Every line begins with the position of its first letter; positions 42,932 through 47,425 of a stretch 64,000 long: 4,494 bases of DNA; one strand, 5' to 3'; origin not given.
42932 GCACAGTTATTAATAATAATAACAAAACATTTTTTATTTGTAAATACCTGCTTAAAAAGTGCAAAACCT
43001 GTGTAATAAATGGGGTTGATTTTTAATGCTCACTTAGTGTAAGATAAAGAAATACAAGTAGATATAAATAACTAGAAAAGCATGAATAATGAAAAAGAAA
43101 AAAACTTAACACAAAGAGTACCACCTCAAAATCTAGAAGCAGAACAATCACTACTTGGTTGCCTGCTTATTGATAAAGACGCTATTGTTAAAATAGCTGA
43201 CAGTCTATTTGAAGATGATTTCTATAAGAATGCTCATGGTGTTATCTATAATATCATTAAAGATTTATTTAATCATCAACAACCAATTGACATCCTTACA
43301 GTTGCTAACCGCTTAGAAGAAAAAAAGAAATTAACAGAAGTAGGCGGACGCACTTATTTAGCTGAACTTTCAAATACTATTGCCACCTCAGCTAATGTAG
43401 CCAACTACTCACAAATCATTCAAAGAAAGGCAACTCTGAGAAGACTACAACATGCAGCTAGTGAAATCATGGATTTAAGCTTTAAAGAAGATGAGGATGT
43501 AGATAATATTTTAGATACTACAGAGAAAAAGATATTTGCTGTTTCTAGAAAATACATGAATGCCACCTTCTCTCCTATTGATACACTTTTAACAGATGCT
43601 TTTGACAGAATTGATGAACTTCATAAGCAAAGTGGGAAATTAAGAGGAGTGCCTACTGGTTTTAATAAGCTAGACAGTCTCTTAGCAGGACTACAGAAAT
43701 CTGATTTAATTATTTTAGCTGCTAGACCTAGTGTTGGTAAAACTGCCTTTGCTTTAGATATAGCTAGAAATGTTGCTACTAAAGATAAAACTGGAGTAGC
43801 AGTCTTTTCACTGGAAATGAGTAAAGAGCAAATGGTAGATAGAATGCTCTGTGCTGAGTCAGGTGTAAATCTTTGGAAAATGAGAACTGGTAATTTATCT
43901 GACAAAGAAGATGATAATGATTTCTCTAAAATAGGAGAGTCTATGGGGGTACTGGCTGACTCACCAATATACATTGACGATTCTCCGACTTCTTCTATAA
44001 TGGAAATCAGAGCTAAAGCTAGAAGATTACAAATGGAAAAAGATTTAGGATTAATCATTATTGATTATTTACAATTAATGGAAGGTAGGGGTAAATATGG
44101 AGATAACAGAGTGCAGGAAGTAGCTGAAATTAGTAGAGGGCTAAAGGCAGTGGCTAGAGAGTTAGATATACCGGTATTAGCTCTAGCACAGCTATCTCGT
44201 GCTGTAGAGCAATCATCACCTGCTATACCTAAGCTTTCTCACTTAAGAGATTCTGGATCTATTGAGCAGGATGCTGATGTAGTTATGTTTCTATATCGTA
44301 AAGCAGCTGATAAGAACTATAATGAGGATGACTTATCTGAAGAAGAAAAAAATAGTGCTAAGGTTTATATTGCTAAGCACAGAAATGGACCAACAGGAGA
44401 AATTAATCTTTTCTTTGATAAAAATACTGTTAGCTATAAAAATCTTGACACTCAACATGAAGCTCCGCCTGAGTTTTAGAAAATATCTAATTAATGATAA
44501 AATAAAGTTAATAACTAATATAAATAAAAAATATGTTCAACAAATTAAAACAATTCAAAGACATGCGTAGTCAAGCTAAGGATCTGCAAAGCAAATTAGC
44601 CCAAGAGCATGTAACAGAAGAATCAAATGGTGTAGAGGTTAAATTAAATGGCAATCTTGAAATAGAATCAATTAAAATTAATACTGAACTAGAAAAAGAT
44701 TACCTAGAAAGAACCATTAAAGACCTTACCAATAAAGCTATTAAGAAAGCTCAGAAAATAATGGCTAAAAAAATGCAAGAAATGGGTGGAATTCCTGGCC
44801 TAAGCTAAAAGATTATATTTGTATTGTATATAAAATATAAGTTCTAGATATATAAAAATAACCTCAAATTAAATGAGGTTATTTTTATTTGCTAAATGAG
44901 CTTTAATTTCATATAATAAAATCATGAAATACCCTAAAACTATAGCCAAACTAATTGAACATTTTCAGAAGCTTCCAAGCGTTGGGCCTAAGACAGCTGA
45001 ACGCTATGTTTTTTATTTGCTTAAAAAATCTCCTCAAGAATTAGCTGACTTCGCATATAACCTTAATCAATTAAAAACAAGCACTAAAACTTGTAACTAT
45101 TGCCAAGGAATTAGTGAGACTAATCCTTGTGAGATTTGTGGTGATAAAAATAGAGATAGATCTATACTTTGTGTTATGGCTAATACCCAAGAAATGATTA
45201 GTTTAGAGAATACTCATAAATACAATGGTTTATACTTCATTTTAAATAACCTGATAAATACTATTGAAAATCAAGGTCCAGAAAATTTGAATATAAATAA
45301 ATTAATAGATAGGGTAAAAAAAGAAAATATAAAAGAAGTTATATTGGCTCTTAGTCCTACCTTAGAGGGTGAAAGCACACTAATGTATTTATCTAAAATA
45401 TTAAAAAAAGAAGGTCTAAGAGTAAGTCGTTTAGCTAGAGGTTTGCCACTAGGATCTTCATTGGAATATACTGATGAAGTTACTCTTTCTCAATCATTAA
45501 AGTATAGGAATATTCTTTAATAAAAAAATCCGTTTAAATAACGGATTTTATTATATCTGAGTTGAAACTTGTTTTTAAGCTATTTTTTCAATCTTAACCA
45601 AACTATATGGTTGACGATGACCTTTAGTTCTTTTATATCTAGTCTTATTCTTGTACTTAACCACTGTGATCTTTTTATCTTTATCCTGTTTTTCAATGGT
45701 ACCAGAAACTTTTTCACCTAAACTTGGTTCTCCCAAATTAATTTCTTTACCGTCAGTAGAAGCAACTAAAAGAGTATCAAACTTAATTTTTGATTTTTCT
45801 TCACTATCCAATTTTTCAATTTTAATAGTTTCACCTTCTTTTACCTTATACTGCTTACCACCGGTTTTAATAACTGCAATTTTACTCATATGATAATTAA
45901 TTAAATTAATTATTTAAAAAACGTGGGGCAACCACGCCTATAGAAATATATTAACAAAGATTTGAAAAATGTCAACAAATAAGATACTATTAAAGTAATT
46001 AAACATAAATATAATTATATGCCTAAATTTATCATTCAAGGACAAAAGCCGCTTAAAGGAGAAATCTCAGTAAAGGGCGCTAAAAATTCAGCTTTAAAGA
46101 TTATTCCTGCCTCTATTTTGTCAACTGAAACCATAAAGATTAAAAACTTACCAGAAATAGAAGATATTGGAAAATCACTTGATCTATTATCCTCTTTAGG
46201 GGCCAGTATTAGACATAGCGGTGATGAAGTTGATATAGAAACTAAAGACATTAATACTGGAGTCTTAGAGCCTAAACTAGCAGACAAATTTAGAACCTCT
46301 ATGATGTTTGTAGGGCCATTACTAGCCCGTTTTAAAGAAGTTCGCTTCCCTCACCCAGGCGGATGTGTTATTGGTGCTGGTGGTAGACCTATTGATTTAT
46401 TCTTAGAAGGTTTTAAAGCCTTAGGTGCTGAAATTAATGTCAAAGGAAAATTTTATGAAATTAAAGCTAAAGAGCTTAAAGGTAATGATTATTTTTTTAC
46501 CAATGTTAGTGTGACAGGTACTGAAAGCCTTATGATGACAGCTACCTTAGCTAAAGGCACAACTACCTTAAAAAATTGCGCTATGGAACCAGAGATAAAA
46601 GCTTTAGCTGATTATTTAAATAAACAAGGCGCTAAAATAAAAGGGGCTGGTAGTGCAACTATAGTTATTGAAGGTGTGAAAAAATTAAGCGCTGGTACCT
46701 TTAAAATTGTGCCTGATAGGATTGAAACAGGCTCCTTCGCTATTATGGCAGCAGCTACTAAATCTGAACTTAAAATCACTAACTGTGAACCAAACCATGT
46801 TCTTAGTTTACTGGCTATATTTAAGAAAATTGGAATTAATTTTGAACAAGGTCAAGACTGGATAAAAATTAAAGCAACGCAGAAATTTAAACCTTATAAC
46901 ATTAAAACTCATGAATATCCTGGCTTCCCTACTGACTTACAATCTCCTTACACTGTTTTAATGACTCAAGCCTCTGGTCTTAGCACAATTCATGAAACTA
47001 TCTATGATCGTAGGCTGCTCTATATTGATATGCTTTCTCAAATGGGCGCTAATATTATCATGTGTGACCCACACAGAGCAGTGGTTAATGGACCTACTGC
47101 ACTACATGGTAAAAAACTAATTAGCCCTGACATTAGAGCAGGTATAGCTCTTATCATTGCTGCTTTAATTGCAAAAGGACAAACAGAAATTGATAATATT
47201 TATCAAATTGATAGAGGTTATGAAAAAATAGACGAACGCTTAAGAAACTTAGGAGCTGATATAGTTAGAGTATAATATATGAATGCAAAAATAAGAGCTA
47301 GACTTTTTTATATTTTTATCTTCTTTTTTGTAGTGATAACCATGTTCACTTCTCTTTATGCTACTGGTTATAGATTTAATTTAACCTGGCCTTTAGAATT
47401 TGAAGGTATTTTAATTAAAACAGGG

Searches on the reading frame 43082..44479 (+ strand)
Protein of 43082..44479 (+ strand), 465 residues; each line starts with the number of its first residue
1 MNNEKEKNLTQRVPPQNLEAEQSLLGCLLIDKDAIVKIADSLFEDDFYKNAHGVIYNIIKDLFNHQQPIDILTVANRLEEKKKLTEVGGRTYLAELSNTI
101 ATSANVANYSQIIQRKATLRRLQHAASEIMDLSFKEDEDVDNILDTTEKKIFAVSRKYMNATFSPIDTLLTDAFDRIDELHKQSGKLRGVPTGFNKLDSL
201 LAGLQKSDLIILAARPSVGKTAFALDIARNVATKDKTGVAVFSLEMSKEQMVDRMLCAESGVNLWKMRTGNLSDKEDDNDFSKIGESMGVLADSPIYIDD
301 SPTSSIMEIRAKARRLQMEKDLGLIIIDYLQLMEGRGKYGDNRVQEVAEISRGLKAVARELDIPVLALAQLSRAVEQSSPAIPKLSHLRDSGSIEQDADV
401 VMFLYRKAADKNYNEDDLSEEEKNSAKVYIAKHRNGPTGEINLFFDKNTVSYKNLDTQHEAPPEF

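Call 57: search_protein_families(library=ncbifam, proteins=[window:43082-44479:+], max_evalue=0.00001)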
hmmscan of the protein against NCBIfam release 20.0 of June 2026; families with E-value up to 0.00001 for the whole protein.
window:43082-44479:+ (465 aa): 16 families
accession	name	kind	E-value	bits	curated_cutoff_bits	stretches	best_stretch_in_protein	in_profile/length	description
NF004384.0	PRK05748.1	equivalog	1e-163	545.1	525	1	8-460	4-447/452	replicative DNA helicase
TIGR00665.1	DnaB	equivalog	2.4e-163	544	385.25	1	14-456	2-434/435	replicative DNA helicase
NF005852.0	PRK07773.1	equivalog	1.4e-155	519.9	780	2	4-393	14-398/886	replicative DNA helicase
NF004109.0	PRK05595.1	equivalog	2.2e-146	488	737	1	13-459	7-442/444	replicative DNA helicase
NF006606.0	PRK09165.1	equivalog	7.3e-127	423.9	540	1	3-461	10-493/497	replicative DNA helicase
NF006443.0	PRK08760.1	equivalog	5.7e-123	410.7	741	1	10-457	29-469/476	replicative DNA helicase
TIGR03600.1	phage_DnaB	exception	1.4e-121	406.4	498.65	1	17-445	1-421/421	phage replicative helicase, DnaB family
NF005424.0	PRK07004.1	equivalog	4.7e-119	397.9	834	1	1-457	1-453/460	replicative DNA helicase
NF005369.0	PRK06904.1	equivalog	1.7e-116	389.7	809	1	5-459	15-468/474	replicative DNA helicase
NF040583.1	dnaB_SPI-7_type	exception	1.1e-112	377.3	655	1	16-454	3-433/434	SPI-7-type island replicative DNA helicase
NF006458.0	PRK08840.1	equivalog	8.8e-112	374.1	884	1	11-454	17-455/464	replicative DNA helicase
NF005945.0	PRK08006.1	equivalog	1.5e-110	370.2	898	1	11-454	24-462/471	replicative DNA helicase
NF006306.0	PRK08506.1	equivalog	1.1e-107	360.7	596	1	16-458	5-454/472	replicative DNA helicase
NF004967.0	PRK06321.1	equivalog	3.6e-105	352.6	751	1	4-455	6-465/472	replicative DNA helicase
NF005240.0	PRK06749.1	subfamily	1.2e-88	297.8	686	1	16-449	4-421/428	replicative DNA helicase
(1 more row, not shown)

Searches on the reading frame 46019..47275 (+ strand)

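Call 57: search_protein_families(library=ncbifam, proteins=[window:46019-47275:+], max_evalue=0.00001)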
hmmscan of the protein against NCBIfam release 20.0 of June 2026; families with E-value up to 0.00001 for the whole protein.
window:46019-47275:+ (418 aa): 6 families
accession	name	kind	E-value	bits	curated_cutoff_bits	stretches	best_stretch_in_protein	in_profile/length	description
NF006873.0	PRK09369.1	subfamily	2.3e-157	523.9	297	1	1-418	1-417/419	UDP-N-acetylglucosamine 1-carboxyvinyltransferase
TIGR01072.1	murA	equivalog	1.2e-153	511.9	392.7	1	1-417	1-416/416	UDP-N-acetylglucosamine 1-carboxyvinyltransferase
NF009470.0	PRK12830.1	equivalog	7.3e-133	443.3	552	1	1-417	1-414/417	UDP-N-acetylglucosamine 1-carboxyvinyltransferase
TIGR01356.1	aroA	equivalog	6.6e-25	87.8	287.25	1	14-326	1-320/415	3-phosphoshikimate 1-carboxyvinyltransferase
NF011381.1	PRK14806.1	equivalog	3e-11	42.3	902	1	3-412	303-727/733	bifunctional prephenate dehydrogenase/3-phosphoshikimate 1-carboxyvinyltransferase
NF008816.0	PRK11860.1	equivalog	1.2e-10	40.1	943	0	128-218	281-376/662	bifunctional 3-phosphoshikimate 1-carboxyvinyltransferase/cytidylate kinase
